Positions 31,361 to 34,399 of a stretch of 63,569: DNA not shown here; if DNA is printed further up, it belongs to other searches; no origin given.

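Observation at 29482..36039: Six-gene, translationally coupled operon of type IV pilin-like proteins with no assembly machinery nearby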

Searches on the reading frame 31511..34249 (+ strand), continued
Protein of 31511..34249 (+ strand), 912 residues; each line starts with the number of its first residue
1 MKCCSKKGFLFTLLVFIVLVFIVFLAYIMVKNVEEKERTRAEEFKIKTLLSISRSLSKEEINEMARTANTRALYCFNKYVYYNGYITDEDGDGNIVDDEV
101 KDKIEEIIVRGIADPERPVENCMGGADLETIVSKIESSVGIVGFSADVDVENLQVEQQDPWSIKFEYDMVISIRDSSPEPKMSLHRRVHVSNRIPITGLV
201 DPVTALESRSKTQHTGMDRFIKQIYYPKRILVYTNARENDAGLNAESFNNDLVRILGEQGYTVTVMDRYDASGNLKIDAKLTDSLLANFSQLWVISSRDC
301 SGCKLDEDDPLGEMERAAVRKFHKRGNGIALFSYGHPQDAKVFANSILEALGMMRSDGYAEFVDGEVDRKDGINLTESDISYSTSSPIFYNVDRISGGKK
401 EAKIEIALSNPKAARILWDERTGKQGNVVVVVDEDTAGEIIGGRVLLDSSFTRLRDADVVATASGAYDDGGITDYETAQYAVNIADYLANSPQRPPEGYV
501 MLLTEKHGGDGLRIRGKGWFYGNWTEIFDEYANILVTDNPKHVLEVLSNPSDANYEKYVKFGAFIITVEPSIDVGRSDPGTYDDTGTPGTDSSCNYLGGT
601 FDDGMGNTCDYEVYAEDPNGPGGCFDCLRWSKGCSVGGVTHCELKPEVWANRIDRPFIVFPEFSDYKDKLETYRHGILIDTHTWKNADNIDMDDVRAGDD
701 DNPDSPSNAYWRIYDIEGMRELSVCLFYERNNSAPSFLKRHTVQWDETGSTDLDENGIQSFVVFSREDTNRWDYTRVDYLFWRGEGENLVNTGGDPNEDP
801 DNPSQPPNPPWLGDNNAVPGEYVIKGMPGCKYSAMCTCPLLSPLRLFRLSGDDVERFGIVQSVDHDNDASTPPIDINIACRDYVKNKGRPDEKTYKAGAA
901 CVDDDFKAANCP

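Call 71: search_protein_families(library=pfam, proteins=[L044:83-796:+, L044:780-2219:+, L044:2221-3429:+, L044:3438-4547:+, L044:4544-5620:+, L044:5658-6224:+, L044:6225-7286:-, L066:13251-14669:+, L044:13023-14330:-], max_evalue=0.01)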
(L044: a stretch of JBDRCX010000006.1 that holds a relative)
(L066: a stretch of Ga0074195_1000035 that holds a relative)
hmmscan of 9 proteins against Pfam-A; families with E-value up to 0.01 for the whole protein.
L044:83-796:+ (237 aa): 0 families

L044:780-2219:+ (479 aa): 0 families

L044:2221-3429:+ (402 aa): 0 families

L044:3438-4547:+ (369 aa): 0 families

L044:4544-5620:+ (358 aa): 0 families

L044:5658-6224:+ (188 aa): 2 families
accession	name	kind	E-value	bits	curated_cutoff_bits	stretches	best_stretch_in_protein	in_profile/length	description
PF08745.17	PIN_5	-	1.2e-52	178.7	27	1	5-185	1-202/205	PINc domain ribonuclease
PF01850.27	PIN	-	0.00065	20.7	23.6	0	6-160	1-112/120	PIN domain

L044:6225-7286:- (353 aa): 3 families
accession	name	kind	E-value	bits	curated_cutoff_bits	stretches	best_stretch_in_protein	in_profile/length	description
PF09414.15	RNA_ligase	-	1.1e-21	78.2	27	1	70-218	2-171/171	RNA ligase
PF18330.7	Lig_C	-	1.8e-16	60.7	25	1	233-348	5-124/125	Ligase Pab1020 C-terminal region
PF01068.26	DNA_ligase_A_M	-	0.00061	20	26.2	1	65-149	16-100/204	ATP dependent DNA ligase domain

L066:13251-14669:+ (472 aa): 25 families
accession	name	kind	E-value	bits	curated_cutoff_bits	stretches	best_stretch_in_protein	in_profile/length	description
PF01078.27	Mg_chelatase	-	1.2e-13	51.4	20.3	2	21-70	2-51/207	Magnesium chelatase, subunit ChlI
PF07728.20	AAA_5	-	1e-09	38.9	22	1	43-73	1-32/139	AAA domain (dynein-related subfamily)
PF00158.32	Sigma54_activat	-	1.6e-09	38.2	20.2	1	255-298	86-130/168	Sigma-54 interaction domain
PF00004.35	AAA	-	3.5e-09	37.6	21.2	1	44-67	1-24/131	ATPase family associated with various cellular activities (AAA)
PF00493.29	MCM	-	9.1e-07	28.6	23.3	1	214-289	81-149/224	MCM P-loop domain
PF13191.12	AAA_16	-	1.5e-05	26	32.6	1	39-69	22-52/167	AAA ATPase domain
PF05496.18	RuvB_N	-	3.4e-05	24.1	27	0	34-66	26-58/159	Holliday junction DNA helicase RuvB P-loop domain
PF13401.12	AAA_22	-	5.7e-05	23.9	27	1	40-73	4-37/130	AAA domain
PF20030.5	bpMoxR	-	0.0001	21.9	27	1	22-69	12-59/205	MoxR domain in the MoxR-vWA-beta-propeller ternary systems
PF20720.3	nSTAND3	-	0.00013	22.2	27.2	1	39-82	15-58/155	Novel STAND NTPase 3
PF08298.17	AAA_PrkA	-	0.00015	21.4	25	1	38-88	82-130/358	PrkA AAA domain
PF13245.12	AAA_19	-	0.00033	21.3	25.1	0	40-74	10-46/134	AAA domain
PF12775.13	AAA_7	-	0.00071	19.6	25.8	1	36-70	28-62/181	P-loop containing dynein motor region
PF05621.17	TniB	-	0.00071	19.5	22.4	1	38-116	31-102/189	Bacterial TniB protein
PF00005.33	ABC_tran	-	0.00088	20.3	25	1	42-79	12-49/137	ABC transporter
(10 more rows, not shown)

L044:13023-14330:- (435 aa): 3 families
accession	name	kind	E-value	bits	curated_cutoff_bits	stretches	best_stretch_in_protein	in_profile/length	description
PF13662.12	Toprim_4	-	1.5e-07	32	25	1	174-242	2-83/85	Toprim domain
PF13155.12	Toprim_2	-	7.9e-06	26.6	22.1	1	177-234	2-63/88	Toprim-like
PF01751.28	Toprim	-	0.0004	20.9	23.1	1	174-234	1-77/96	Toprim domain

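Call 72: predict_structure(alignment_id=A1)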
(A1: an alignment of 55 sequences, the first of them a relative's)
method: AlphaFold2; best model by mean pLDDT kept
length: 912 residues; sequences in the alignment: 55
mean_pLDDT: 66.4   pTM: 0.66
mean pLDDT of the five models: 66.4, 65.7, 65.1, 63.7, 62.3
residues with pLDDT >= 90: 154; 70-90: 286; 50-70: 216; < 50: 256
segments of 3 or more residues with pLDDT < 50: 1-3, 241-243, 254-263, 269-278, 303-306, 358-473, 475-497, 580-603, 701-707, 787-795, 804-817, 863-865, 883-889, 891-897
pLDDT, mean of each block of 10 residues (from residue 1): 60 89 92 90 89 88 92 93 81 71 91 78 86 90 92 91 94 91 93 91 88 63 77 60 52 46 50 47 61 64 52 74 65 61 69 55 33 31 26 31 30 32 32 34 29 31 34 40 41 45 64 77 82 68 88 75 90 74 44 42 53 85 85 61 74 88 77 74 65 54 49 85 87 90 70 83 78 81 63 49 50 47 88 82 87 79 53 62 47 48 52 47
secondary structure, 60 per line:
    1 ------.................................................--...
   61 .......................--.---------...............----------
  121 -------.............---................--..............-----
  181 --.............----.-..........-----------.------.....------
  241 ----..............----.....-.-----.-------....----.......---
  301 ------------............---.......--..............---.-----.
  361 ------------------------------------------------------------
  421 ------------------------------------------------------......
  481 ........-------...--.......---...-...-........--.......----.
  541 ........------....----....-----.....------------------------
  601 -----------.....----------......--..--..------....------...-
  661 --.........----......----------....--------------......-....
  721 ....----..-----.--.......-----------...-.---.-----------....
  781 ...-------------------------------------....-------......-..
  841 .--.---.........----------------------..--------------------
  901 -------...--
elements in order (helices of 4 or more, strands of 3 or more residues): H7-55 H58-83 H96-110 H128-140 E144-159 E162-175 E183-195 H202-211 E230-234 H245-258 E263-267 H283-286 E291-297 H313-324 E328-334 H337-350 H475-488 E501-507 E515-517 E519-526 H529-535 H540-544 E545-548 H555-558 E563-566 E572-576 E612-616 E627-632 E647-650 E657-659 H663-671 E676-681 H692-695 E710-715 H717-724 E757-759 H778-783 E821-824 H833-837 E848-850 H851-856

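Call 75: fold_search(model_id=the predicted structure, library=pdb)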
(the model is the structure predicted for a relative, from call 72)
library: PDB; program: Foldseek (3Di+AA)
matches with E <= 10: 838; with E <= 0.001: 0
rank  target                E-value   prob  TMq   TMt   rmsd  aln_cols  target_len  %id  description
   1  5wd6_B                1.7e-02  0.98  0.07  0.29  10.9       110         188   18  bovine salivary protein form 30b (released 2018-07-11)
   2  6o1t_A                2.8e-02  0.89  0.08  0.27  11.9       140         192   15  BOVINE SALIVARY PROTEIN FORM 30B WITH OLEIC ACID (released 2019-03-13)
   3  6t8o_C                2.8e-02  0.14  0.07  0.12  17.3       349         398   10  Stalled FtsK motor domain bound to dsDNA end (released 2019-11-20)
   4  5wd6_A                7.0e-02  0.69  0.08  0.27  14.3       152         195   14  bovine salivary protein form 30b (released 2018-07-11)
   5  2ius_E                7.0e-02  0.16  0.08  0.14  18.0       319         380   10  E. coli FtsK motor domain (released 2006-08-29)
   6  6o1t_B                7.8e-02  0.89  0.08  0.29  11.2       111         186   21  BOVINE SALIVARY PROTEIN FORM 30B WITH OLEIC ACID (released 2019-03-13)
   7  4fk8_B                8.3e-02  0.12  0.06  0.17  20.7       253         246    8  Crystal structure of FERREDOXIN-NADP REDUCTASE from burkholderia thailandensis E264 with bound FAD (released 2012-06-20)
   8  4o0m_B                9.2e-02  0.21  0.08  0.14  15.7       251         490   13  Crystal structure of T. Elongatus BP-1 Clock Protein KaiC (released 2014-05-14)
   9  5f4b_A                1.1e-01  0.91  0.09  0.37   5.3       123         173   10  Structure of B. abortus WrbA-related protein A (WrpA) (released 2016-03-09)
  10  7w3o_D                1.3e-01  0.08  0.06  0.15  22.3       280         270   10  Crystal structure of human CYB5R3 (released 2022-12-07)
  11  5n29                  1.3e-01  0.35  0.08  0.21   8.1       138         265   12  An improved model of the Trypanosoma brucei CTP synthase glutaminase domain:acivicin complex. (released 2017-04-05)
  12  5u9o_B                1.3e-01  0.23  0.08  0.27   8.7       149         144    9  Cocrystal structure of the intermembrane space region of the plastid division proteins PARC6 and PDV1 (released 2017-12-20)
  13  2ark_F                1.4e-01  0.84  0.09  0.35   5.5       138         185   14  Structure of a flavodoxin from Aquifex aeolicus (released 2005-10-25)
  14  7wvz_B                1.4e-01  0.08  0.06  0.04  19.7       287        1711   11  CalA3_modular PKS_KS-AT-DH-KR (released 2023-02-22)
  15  7sge_B                1.5e-01  0.47  0.08  0.35   9.3       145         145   13  I53-50 nanoparticle core reconstructed from GPC-I53-50NP by focused refinement (released 2022-10-12)
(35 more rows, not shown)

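Call 85: list_cluster_members(proteins=[P0003, P0005, P0007, P0013, P0006, P0012, P0084, P0093, P0008, P0010])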
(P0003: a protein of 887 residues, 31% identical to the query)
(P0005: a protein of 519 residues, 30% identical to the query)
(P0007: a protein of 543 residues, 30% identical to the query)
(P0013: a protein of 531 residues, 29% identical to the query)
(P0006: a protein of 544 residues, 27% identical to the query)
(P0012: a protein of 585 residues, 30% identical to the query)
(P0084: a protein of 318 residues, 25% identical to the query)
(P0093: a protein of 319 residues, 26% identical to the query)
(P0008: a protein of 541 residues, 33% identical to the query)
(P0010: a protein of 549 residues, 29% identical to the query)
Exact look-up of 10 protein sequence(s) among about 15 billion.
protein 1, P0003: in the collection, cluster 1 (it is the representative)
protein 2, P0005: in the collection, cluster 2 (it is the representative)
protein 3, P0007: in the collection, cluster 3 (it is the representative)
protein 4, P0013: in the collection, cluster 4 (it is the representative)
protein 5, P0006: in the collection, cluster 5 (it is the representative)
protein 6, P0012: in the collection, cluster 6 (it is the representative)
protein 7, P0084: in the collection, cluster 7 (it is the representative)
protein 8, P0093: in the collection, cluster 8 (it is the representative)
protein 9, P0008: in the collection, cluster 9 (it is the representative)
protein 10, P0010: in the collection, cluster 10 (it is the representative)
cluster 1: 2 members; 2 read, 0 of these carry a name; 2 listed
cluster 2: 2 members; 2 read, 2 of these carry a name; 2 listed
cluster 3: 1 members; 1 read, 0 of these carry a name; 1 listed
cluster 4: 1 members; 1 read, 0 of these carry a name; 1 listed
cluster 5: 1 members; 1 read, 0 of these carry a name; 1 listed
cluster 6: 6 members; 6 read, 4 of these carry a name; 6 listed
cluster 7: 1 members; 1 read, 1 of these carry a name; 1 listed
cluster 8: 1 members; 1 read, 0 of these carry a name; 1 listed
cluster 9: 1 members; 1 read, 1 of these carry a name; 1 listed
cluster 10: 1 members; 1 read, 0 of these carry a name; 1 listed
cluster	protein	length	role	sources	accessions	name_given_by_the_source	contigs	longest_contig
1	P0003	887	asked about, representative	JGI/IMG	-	-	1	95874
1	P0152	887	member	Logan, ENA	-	-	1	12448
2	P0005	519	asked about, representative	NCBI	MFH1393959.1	MAG: hypothetical protein ABIH29_03690 [Candidatus Micrarchaeota archaeon]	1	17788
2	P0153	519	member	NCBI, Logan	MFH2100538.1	MAG: hypothetical protein ABII71_00420 [Candidatus Micrarchaeota archaeon]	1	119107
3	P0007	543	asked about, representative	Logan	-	-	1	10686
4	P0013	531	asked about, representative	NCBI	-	-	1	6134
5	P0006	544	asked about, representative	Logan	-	-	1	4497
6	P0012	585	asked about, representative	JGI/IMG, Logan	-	hypothetical protein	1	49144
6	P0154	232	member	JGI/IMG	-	hypothetical protein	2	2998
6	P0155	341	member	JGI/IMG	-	hypothetical protein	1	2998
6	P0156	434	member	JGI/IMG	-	hypothetical protein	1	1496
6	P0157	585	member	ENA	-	-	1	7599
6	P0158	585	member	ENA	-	-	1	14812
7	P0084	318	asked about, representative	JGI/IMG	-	hypothetical protein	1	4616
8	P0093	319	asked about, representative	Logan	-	-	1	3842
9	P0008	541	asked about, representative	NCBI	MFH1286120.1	MAG: hypothetical protein ABIH99_06080, partial [Candidatus Micrarchaeota archaeon]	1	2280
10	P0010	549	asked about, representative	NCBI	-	-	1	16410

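Call 88: list_cluster_members(proteins=[L006:11554-11982:+, L009:5653-6081:+, L010:11560-11988:+, L012:11557-11988:+, L014:2684-3124:+, L022:4217-4642:+, L024:11524-11934:+, L025:10154-10591:+, L040:11582-12007:+, L047:11581-12015:+])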
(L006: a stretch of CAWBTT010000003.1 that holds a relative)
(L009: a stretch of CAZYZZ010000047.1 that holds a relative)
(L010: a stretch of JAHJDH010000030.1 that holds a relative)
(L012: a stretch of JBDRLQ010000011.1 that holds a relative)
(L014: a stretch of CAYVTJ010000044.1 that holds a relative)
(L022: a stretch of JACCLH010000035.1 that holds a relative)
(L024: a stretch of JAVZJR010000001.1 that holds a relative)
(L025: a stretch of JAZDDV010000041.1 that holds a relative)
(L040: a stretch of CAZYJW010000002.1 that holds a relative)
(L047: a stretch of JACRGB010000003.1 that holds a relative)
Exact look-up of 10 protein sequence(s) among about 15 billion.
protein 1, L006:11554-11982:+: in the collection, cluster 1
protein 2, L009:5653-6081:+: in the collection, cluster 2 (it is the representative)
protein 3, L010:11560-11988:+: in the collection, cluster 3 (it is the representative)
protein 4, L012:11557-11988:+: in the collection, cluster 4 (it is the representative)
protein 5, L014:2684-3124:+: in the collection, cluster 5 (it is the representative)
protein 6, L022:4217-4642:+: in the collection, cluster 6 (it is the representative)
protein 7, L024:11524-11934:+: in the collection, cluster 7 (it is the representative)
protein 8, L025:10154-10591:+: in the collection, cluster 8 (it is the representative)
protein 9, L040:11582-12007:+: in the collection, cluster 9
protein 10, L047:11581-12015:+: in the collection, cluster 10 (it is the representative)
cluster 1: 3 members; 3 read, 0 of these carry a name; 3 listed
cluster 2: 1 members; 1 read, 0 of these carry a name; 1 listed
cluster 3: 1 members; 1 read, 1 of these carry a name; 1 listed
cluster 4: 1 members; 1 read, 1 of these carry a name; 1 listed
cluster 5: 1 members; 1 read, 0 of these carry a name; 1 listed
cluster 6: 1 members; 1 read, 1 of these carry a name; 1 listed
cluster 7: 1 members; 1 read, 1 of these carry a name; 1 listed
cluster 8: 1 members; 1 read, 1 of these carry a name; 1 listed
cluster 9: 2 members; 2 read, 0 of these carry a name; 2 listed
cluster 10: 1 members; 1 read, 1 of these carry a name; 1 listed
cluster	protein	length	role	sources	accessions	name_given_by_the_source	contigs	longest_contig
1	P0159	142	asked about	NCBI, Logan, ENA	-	-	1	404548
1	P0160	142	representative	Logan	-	-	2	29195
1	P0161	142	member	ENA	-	-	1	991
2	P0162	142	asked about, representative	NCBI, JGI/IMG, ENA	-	-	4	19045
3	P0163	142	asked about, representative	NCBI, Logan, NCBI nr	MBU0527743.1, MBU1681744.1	hypothetical protein KKE92_04640 [Candidatus Micrarchaeota archaeon] | hypothetical protein [Candidatus Micrarchaeota archaeon]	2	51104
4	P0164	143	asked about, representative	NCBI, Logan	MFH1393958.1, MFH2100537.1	MAG: hypothetical protein ABII71_00415 [Candidatus Micrarchaeota archaeon]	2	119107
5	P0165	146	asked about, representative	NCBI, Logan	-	-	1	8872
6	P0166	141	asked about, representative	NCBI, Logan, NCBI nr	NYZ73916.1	hypothetical protein H0O00_02125 [Candidatus Micrarchaeota archaeon] | hypothetical protein [Candidatus Micrarchaeota archaeon]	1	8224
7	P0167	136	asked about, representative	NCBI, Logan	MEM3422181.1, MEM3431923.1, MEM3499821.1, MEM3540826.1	MAG: hypothetical protein QXF35_00305 [Candidatus Bilamarchaeaceae archaeon]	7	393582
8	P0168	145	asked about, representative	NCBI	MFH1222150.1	MAG: hypothetical protein V1492_03635 [Candidatus Micrarchaeota archaeon]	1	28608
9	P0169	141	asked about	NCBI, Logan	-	-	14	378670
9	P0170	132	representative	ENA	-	-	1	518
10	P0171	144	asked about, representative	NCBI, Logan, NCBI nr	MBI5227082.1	hypothetical protein HY988_00705 [Candidatus Micrarchaeota archaeon] | hypothetical protein [Candidatus Micrarchaeota archaeon]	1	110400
